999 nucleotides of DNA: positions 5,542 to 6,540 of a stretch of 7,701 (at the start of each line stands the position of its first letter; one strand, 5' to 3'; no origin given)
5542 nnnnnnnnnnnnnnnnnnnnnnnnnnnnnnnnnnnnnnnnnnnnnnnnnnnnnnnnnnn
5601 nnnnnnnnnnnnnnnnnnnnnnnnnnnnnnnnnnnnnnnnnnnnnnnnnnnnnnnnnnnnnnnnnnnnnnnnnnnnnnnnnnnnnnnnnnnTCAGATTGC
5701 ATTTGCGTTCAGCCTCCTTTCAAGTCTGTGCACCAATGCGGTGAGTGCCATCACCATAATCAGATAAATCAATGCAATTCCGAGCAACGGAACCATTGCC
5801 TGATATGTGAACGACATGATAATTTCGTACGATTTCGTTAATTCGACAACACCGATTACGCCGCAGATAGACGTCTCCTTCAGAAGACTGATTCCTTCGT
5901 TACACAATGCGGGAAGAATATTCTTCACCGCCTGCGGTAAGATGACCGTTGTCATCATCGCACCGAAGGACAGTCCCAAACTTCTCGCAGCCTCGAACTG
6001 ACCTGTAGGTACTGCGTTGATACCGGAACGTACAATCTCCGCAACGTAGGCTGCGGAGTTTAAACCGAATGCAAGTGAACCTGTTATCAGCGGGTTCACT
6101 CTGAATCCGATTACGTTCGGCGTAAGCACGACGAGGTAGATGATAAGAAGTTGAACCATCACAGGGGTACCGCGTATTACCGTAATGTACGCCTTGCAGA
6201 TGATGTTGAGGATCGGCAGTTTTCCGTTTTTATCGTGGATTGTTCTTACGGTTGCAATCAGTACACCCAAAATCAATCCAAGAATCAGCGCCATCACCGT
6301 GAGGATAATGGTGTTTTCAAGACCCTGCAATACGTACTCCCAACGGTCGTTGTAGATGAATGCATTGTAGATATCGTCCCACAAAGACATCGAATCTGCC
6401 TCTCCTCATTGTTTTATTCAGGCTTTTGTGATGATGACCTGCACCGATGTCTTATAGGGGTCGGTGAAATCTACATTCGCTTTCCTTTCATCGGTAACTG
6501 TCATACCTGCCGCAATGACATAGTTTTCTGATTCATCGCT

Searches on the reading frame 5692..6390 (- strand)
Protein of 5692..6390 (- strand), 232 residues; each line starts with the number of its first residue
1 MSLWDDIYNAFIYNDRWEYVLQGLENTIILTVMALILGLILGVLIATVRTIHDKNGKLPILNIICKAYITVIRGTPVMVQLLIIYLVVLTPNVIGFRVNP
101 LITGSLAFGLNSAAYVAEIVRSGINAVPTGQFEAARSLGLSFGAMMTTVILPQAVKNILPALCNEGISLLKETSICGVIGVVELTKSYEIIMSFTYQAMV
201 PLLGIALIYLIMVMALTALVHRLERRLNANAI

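Call 29: search_protein_families(library=ncbifam, proteins=[window:5692-6390:-], max_evalue=0.001)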
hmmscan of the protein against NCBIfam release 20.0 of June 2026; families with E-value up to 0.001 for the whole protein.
window:5692-6390:- (232 aa): 13 families
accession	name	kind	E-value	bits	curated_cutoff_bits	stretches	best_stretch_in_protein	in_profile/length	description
NF011680.0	PRK15100.1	equivalog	1.6e-42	145.8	300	1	17-229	12-216/222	cystine ABC transporter permease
NF007028.0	PRK09494.1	equivalog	8.9e-40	136.8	303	1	19-228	14-217/219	glutamine ABC transporter permease GlnP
TIGR03003.1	ectoine_ehuD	equivalog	5.1e-39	134.4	205.2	1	20-227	13-212/212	ectoine/hydroxyectoine ABC transporter permease subunit EhuD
TIGR03004.1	ectoine_ehuC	equivalog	9.3e-36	123.7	196.95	1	20-228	7-207/214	ectoine/hydroxyectoine ABC transporter permease subunit EhuC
NF011651.0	PRK15069.1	subfamily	2.5e-30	105.6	306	1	5-227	6-228/237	histidine ABC transporter permease HisM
NF008336.0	PRK11122.1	equivalog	1.9e-29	102.9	248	1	19-227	7-215/222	arginine ABC transporter permease ArtM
NF008337.0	PRK11123.1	equivalog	3.8e-28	98.6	277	1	26-227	13-230/238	arginine ABC transporter permease ArtQ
NF011687.0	PRK15107.1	equivalog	3.8e-27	95.6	318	1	18-226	14-222/224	glutamate/aspartate ABC transporter permease GltK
TIGR01726.1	HEQRo_perm_3TM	subfamily_domain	2.3e-21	76.2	42.2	1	19-122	4-99/99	ABC transporter permease subunit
NF011714.0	PRK15135.1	subfamily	7e-20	71.8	319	1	19-228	8-220/228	histidine ABC transporter permease HisQ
TIGR01097.1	PhnE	equivalog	1.1e-08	34.9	216.7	1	16-223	50-247/252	phosphonate ABC transporter, permease protein PhnE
NF008049.0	PRK10782.1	subfamily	4.4e-08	33.1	212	1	21-215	10-201/217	methionine ABC transporter permease MetI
TIGR00974.1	3a0107s02c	equivalog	6.3e-07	28.8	193.45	1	22-160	54-188/272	phosphate ABC transporter permease PstA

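Call 62: search_protein_families(library=pfam, proteins=[window:5692-6390:-], max_evalue=0.01)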
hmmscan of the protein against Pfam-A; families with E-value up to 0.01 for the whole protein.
window:5692-6390:- (232 aa): 1 family
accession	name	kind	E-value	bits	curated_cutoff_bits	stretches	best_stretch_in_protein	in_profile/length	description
PF00528.27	BPD_transp_1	-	1.9e-18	67.3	26.4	1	38-227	1-182/184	Binding-protein-dependent transport system inner membrane component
